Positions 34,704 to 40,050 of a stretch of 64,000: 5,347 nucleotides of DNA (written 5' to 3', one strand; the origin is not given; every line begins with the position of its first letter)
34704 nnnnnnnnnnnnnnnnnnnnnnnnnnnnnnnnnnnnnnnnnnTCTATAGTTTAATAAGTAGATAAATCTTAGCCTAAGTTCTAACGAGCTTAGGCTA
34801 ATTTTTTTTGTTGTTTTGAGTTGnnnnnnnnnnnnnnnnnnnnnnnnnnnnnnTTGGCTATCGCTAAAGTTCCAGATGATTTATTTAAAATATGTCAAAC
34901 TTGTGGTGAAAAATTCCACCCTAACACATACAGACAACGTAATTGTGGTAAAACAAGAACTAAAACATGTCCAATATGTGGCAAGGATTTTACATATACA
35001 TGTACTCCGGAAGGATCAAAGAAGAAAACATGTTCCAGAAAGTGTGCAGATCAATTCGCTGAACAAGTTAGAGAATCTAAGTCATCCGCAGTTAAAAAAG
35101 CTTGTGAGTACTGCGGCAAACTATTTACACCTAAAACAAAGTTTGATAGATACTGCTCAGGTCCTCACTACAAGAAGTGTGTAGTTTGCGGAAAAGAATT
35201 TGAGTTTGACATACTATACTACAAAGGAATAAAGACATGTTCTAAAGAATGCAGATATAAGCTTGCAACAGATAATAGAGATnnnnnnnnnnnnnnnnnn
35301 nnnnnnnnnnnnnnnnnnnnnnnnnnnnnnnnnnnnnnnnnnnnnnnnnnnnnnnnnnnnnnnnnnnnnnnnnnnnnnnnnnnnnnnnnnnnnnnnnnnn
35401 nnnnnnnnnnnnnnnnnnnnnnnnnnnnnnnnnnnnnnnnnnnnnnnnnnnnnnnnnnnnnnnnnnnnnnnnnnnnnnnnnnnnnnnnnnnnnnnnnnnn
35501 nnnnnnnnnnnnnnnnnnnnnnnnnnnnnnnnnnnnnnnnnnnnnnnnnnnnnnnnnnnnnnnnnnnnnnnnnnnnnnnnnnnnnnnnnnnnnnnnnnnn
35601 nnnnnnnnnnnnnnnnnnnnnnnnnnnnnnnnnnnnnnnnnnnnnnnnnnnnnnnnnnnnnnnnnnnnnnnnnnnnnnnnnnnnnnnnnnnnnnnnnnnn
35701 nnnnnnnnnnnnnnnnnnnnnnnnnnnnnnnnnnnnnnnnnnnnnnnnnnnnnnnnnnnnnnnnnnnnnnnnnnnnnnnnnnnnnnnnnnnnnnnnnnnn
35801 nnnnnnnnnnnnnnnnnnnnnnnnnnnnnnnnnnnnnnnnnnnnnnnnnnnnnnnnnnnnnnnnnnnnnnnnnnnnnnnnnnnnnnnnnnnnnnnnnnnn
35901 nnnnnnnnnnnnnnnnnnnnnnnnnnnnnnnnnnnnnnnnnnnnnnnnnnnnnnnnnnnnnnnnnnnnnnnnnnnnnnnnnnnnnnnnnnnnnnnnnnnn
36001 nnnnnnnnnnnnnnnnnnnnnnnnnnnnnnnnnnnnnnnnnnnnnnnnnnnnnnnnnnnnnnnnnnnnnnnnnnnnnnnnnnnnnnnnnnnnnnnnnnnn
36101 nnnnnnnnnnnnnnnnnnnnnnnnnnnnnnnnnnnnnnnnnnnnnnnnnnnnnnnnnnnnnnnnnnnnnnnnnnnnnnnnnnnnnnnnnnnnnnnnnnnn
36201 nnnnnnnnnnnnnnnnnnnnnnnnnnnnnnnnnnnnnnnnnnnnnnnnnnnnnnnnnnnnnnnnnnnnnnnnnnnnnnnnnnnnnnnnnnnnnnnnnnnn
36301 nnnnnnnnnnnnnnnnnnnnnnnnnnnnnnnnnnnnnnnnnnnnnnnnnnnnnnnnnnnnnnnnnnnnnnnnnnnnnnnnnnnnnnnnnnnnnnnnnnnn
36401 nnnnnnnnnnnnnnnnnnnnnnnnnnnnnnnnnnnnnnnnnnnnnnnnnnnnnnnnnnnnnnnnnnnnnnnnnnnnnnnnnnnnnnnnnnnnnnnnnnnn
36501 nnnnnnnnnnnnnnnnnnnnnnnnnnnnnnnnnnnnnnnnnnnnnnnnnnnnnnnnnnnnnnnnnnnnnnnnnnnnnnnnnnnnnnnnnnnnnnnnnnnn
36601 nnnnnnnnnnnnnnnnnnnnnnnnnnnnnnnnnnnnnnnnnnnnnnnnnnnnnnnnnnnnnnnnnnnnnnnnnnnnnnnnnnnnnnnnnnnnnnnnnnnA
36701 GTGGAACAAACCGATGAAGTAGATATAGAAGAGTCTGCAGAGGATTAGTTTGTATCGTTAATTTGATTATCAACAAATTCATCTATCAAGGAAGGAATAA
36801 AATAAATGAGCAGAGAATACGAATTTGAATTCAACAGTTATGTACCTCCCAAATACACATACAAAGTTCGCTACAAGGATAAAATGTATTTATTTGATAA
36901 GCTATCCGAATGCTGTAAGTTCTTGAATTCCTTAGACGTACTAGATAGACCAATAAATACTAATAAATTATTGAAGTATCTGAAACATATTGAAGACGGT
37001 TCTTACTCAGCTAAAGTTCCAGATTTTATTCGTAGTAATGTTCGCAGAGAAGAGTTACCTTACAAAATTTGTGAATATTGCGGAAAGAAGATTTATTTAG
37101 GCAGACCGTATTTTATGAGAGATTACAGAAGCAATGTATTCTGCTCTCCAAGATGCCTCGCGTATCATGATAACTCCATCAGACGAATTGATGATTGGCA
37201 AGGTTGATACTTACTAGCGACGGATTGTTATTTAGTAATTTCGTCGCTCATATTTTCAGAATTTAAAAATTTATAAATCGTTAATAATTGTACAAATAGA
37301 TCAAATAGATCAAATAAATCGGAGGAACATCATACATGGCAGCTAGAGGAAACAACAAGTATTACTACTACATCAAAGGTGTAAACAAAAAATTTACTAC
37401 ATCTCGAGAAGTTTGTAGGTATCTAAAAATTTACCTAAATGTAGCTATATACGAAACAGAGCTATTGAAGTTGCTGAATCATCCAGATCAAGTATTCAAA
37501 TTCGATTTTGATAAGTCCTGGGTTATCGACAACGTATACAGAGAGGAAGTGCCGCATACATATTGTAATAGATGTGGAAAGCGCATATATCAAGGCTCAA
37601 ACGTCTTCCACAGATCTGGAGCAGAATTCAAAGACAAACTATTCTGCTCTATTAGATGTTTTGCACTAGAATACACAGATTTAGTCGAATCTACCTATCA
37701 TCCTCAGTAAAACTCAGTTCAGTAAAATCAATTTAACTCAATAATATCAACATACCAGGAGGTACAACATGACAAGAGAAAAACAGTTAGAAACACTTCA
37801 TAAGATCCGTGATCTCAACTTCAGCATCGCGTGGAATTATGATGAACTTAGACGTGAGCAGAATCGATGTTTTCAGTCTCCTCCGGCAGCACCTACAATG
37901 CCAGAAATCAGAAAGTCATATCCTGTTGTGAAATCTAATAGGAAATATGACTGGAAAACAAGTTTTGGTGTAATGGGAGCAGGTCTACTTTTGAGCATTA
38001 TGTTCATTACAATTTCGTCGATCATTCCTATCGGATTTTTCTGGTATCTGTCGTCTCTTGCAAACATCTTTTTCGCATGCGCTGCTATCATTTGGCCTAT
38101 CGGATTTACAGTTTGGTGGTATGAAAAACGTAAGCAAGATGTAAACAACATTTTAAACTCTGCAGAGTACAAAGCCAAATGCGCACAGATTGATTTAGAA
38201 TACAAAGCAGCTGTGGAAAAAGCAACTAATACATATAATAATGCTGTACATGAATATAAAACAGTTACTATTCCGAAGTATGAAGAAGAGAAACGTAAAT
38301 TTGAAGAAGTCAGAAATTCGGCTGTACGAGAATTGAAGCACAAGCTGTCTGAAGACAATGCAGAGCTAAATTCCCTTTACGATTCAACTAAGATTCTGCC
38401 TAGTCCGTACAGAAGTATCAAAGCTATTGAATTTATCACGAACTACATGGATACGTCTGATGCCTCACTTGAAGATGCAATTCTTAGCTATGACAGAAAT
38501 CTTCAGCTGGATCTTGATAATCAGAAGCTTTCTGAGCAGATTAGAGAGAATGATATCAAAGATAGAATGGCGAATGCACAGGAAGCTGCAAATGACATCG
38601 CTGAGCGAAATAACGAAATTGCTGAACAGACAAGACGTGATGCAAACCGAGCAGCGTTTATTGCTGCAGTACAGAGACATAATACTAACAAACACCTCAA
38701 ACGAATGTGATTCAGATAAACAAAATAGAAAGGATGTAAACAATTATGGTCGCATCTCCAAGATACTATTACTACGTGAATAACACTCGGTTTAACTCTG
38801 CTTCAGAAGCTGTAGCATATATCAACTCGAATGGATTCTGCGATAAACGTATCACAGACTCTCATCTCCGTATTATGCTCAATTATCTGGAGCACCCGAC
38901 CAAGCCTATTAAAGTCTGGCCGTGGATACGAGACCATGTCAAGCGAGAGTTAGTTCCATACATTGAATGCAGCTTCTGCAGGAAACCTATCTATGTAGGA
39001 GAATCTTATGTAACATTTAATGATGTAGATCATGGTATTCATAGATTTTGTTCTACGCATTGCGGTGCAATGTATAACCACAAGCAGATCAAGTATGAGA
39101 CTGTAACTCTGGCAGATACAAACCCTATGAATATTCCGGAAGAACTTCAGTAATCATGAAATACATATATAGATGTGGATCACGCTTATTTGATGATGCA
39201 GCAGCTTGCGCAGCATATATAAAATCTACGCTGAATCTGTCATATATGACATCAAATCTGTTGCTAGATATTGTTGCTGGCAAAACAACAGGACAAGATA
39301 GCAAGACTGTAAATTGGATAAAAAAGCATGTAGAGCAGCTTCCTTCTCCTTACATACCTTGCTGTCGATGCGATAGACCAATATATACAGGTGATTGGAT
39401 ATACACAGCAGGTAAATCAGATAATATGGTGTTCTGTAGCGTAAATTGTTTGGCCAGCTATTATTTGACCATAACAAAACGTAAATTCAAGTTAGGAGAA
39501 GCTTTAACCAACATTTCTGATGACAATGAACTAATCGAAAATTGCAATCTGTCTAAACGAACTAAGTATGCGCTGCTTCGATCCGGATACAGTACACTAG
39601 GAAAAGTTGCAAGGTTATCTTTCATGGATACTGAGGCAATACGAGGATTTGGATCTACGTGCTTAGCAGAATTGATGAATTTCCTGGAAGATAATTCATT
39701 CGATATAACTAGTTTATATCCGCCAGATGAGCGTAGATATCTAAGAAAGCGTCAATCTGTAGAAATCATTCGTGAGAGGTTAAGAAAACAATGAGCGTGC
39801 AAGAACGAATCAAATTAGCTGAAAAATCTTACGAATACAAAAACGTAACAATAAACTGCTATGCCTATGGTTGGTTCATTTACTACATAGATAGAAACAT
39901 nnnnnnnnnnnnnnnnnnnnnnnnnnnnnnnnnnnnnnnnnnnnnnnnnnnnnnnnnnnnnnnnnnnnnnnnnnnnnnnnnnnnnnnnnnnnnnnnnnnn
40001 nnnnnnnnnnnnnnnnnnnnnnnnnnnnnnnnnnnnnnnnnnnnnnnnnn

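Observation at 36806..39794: Expanded family of TRASH/FCS-type zinc-ribbon proteins, one fused to an RNA-polymerase alpha-CTD-like domain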

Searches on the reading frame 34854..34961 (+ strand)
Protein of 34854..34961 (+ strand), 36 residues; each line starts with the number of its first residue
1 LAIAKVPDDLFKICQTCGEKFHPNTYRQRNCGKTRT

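Call 77: search_protein_families(library=pfam, proteins=[window:34854-34961:+], max_evalue=1)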
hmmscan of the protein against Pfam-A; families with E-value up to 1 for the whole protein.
seq(36 aa): 1 family
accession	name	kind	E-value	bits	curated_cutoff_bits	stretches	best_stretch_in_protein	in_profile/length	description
PF13913.12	zf-C2HC_2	-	0.12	12.5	27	1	13-24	4-15/25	zinc-finger of a C2HC-type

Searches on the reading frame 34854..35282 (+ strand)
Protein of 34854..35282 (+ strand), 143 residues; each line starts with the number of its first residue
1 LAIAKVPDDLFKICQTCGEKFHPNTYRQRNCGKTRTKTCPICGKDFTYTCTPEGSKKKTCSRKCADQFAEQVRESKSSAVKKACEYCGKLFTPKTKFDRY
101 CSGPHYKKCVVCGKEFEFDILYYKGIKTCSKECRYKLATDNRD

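Call 77: search_protein_families(library=pfam, proteins=[window:34854-35282:+], max_evalue=1)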
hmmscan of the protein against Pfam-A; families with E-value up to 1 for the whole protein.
seq(143 aa): 7 families
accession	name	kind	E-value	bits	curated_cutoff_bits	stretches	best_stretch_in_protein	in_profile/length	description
PF10013.15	DUF2256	-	6.2e-05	23.5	25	1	76-98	2-24/40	Uncharacterized protein conserved in bacteria (DUF2256)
PF13248.11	Zn_ribbon_3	-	0.0035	17.2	27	0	33-46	10-26/26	zinc-ribbon domain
PF13913.12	zf-C2HC_2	-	0.016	15.4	27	0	13-24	4-15/25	zinc-finger of a C2HC-type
PF24460.1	DUF7575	-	0.36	10.7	28.5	0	36-45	3-12/28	Domain of unknown function (DUF7575)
PF09723.15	Zn_ribbon_8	-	0.52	10.8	34.4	1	14-44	8-34/41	Zinc ribbon domain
PF18112.7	Zn-C2H2_12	-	0.53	11.2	23.2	1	37-46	1-10/27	Autophagy receptor zinc finger-C2H2 domain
PF12773.13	DZR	-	0.65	10.7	27.3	0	105-137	11-34/45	Double zinc ribbon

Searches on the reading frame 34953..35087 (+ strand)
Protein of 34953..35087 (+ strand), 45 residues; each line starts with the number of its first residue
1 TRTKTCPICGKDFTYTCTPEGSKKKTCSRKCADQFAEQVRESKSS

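Call 77: search_protein_families(library=pfam, proteins=[window:34953-35087:+], max_evalue=1)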
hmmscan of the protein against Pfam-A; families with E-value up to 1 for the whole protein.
seq(45 aa): 9 families
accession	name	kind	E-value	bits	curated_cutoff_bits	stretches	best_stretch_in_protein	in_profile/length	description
PF22034.2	B129_C2H2-zf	-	0.019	15.6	27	1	6-16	1-11/22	Uncharacterized protein B-129, C2H2 zinc finger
PF18112.7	Zn-C2H2_12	-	0.037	14.9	23.2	1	4-13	1-10/27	Autophagy receptor zinc finger-C2H2 domain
PF04438.22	zf-HIT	-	0.052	13.7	24.7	1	3-31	2-28/30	HIT zinc finger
PF06467.20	zf-FCS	-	0.081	13.2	22.4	1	2-35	3-39/39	MYM-type Zinc finger with FCS sequence motif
PF10013.15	DUF2256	-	0.19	12.3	25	1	3-15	7-19/40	Uncharacterized protein conserved in bacteria (DUF2256)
PF14369.11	Zn_ribbon_19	-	0.22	12.1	30.8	1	3-13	21-31/35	zinc-ribbon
PF15750.11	UBZ_FAAP20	-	0.24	11.7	25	1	4-15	2-13/35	Ubiquitin-binding zinc-finger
PF13465.12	zf-H2C2_2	-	0.3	12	40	1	4-15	15-26/26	Zinc-finger double domain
PF09889.16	DUF2116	-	0.43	11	26.8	0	4-40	4-33/59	Probable treble clef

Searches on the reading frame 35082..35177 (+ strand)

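Call 77: search_protein_families(library=pfam, proteins=[window:35082-35177:+], max_evalue=1)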
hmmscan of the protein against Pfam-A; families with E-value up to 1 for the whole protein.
seq(32 aa): 3 families
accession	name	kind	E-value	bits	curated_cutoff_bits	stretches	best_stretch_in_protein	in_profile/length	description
PF06467.20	zf-FCS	-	0.04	14.2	22.4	1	3-18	2-18/39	MYM-type Zinc finger with FCS sequence motif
PF10013.15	DUF2256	-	0.16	12.6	25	1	5-23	7-25/40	Uncharacterized protein conserved in bacteria (DUF2256)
PF21319.3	zf-FCS_1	-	0.17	12.5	26.6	1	8-26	3-24/31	Zinc finger, FCS-type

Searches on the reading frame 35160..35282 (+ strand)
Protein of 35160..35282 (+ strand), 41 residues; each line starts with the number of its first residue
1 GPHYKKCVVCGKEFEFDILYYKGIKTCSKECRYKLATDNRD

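Call 77: search_protein_families(library=pfam, proteins=[window:35160-35282:+], max_evalue=1)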
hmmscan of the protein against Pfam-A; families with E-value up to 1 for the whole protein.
seq(41 aa): 4 families
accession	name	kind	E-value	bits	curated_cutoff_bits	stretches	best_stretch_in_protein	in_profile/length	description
PF04570.20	zf-FLZ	-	0.00033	20.5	23.4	1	5-34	14-46/54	zinc-finger of the FCS-type, C2-C2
PF10013.15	DUF2256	-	0.00068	20.2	25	2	5-16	8-19/40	Uncharacterized protein conserved in bacteria (DUF2256)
PF04438.22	zf-HIT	-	0.028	14.6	24.7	0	5-14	3-12/30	HIT zinc finger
PF09889.16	DUF2116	-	0.032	14.6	26.8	1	4-38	3-31/59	Probable treble clef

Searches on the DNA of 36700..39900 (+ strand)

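Call 5: search_dna_similar(query=window:36700-39900:+, collection=phages, mode=distant, max_rows=30)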
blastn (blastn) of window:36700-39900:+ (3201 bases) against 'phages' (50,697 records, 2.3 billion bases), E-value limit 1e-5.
No match.

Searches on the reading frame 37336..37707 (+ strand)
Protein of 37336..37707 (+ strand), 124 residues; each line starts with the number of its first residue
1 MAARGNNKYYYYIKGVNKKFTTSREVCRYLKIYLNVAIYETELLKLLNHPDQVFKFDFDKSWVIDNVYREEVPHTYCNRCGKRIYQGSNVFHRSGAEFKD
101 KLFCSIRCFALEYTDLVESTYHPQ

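Call 4: search_protein_families(library=pfam, proteins=[window:37336-37707:+], max_evalue=1)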
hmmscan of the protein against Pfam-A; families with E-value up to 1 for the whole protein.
window:37336-37707:+ (124 aa): 3 families
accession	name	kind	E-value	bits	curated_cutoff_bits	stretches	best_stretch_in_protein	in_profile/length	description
PF22926.2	C1-like_CT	-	0.05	14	25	1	77-109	14-43/43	C1 domain-like, C-terminal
PF01907.25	Ribosomal_L37e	-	0.054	14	27.6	1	72-86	13-27/53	Ribosomal protein L37e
PF04570.20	zf-FLZ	-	0.31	11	23.4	1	76-108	15-43/54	zinc-finger of the FCS-type, C2-C2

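Call 6: search_protein_families(library=phrogs, proteins=[window:37336-37707:+], max_evalue=0.01)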
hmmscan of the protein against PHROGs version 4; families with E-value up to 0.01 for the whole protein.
window:37336-37707:+ (124 aa): 1 family
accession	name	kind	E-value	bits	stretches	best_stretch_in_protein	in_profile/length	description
phrog_9706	-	unknown function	0.0032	18.9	1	75-111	9-44/56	-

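Call 48: search_protein_families(library=ncbifam, proteins=[window:37336-37707:+], max_evalue=0.1)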
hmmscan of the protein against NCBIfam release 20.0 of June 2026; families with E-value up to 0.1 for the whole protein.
window:37336-37707:+ (124 aa): 1 family
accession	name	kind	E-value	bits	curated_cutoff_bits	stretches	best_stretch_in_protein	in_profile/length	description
TIGR03831.1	YgiT_finger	domain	0.05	13.9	20.2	1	70-86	28-44/46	YgiT-type zinc finger protein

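Call 68: search_dna_similar(query=window:37336-37707:+, collection=phages, mode=protein, max_evalue=1, max_rows=20)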
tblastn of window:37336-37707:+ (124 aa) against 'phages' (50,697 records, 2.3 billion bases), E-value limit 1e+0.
No match.

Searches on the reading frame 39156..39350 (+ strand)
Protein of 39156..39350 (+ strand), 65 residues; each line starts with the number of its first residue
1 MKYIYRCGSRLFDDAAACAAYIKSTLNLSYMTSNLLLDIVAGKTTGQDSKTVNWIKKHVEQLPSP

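Call 55: search_solved_structures(query=A7, max_evalue=10, show_alignments=3)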
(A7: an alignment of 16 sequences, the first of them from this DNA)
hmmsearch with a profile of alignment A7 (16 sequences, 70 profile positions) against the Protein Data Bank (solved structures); distinct sequences matched with E-value up to 10: 5.
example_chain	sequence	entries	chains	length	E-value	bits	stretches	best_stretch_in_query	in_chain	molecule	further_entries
8e3s_A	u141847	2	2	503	0.27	15.1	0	7-55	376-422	Arginyl-tRNA--protein transferase 1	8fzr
8j6v_A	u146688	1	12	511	0.28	15.1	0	7-55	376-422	arginyltransferase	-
7tif_A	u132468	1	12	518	0.29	15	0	7-55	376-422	Arginyl-tRNA--protein transferase 1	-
1g2x_A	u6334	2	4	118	1.3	12.9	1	6-44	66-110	PHOSPHOLIPASE A2 | Phospholipase A2 isoform 3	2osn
6zh1_A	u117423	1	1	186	1.3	12.9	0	21-53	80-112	Factor H-binding protein A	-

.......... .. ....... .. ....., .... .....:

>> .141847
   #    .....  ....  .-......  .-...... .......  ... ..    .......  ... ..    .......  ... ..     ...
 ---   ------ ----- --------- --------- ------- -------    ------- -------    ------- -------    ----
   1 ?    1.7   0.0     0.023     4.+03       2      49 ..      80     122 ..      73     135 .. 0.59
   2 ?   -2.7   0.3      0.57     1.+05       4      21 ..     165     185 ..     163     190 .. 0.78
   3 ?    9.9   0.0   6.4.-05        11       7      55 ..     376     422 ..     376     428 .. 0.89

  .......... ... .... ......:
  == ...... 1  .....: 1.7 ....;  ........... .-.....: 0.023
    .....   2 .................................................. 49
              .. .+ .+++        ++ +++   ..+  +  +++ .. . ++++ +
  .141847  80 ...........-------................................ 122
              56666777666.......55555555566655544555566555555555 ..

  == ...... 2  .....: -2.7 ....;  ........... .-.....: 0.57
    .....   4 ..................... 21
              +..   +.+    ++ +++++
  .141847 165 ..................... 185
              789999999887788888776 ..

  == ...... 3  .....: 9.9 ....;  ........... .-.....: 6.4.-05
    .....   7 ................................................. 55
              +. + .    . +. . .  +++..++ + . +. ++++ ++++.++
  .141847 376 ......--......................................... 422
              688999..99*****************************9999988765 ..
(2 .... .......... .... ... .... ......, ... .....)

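Call 56: search_protein_families(library=pfam, alignment_id=A7, max_evalue=10)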
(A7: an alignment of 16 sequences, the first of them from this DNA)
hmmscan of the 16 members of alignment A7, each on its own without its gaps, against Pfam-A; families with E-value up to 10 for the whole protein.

A. member 1, seq(65 aa): 0 families

B. families by the number of members that match (of 16 scanned): 5 families
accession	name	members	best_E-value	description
PF10357.16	WH_KIN17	1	0.023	KIN17 WH-like domain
PF19704.5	DNAPKcs_CC5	1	0.058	DNA-PKcs, CC5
PF25503.1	TPR_CHK1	1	0.15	CHK1-like, TPR repeats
PF05225.22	HTH_psq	1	0.27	helix-turn-helix, Psq domain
PF11976.14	Rad60-SLD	1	0.31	Ubiquitin-2 like Rad60 SUMO-like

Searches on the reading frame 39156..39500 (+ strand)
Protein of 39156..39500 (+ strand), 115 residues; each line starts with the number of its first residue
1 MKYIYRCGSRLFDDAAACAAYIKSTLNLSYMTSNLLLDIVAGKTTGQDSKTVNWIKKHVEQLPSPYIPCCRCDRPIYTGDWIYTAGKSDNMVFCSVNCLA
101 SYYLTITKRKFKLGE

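Call 28: find_homologous_proteins(query=A4, max_evalue=0.001)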
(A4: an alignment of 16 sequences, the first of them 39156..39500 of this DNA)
Query A4 (16 sequences) (115 aa, profile of the alignment): 14 proteins with E <= 0.001 among 522 candidates.
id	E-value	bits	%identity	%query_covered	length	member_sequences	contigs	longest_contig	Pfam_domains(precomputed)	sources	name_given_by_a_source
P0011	3.1e-25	107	32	30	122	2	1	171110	-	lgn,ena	-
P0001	3.4e-25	107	96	100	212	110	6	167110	PF03118.22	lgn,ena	-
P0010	6.0e-25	106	26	77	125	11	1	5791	-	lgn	-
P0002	3.7e-23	100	83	100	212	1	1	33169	PF03118.22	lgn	-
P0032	4.4e-23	100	27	77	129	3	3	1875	-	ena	-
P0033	5.7e-23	99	26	77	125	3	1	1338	-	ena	-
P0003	1.8e-22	98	83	100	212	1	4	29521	-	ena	-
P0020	4.1e-22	97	44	23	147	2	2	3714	-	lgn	-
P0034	4.8e-22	96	22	88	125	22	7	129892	-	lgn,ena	-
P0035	1.5e-21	95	33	31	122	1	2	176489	-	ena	-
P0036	2.1e-21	94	25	77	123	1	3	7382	-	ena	-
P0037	4.3e-16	77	30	26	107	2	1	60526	-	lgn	-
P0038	5.3e-14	70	29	21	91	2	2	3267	-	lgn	-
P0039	2.0e-7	49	29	18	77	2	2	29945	-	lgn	-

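Call 30: find_encoding_contigs(protein=P0034, flank=8000, max_places=2)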
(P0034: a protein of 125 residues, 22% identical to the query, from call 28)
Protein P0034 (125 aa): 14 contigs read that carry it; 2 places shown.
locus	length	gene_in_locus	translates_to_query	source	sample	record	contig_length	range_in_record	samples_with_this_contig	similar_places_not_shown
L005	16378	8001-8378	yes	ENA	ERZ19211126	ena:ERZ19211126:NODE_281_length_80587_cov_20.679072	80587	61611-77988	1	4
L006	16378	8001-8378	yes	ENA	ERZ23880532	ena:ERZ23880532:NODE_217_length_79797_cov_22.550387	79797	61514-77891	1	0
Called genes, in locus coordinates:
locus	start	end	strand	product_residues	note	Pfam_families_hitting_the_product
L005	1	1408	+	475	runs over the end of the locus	PF07068:Gp23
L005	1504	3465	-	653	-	PF24308:DUF7487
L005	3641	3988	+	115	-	-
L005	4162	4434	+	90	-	-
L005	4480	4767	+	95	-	PF22253:DUF6948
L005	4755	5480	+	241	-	-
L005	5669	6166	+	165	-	-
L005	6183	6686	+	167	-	-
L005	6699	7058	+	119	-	-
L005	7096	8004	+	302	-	-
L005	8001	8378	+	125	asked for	-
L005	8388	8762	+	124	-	-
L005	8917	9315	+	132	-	-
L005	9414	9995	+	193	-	-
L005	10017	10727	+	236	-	PF26809:Phage_T4_gp13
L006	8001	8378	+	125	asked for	-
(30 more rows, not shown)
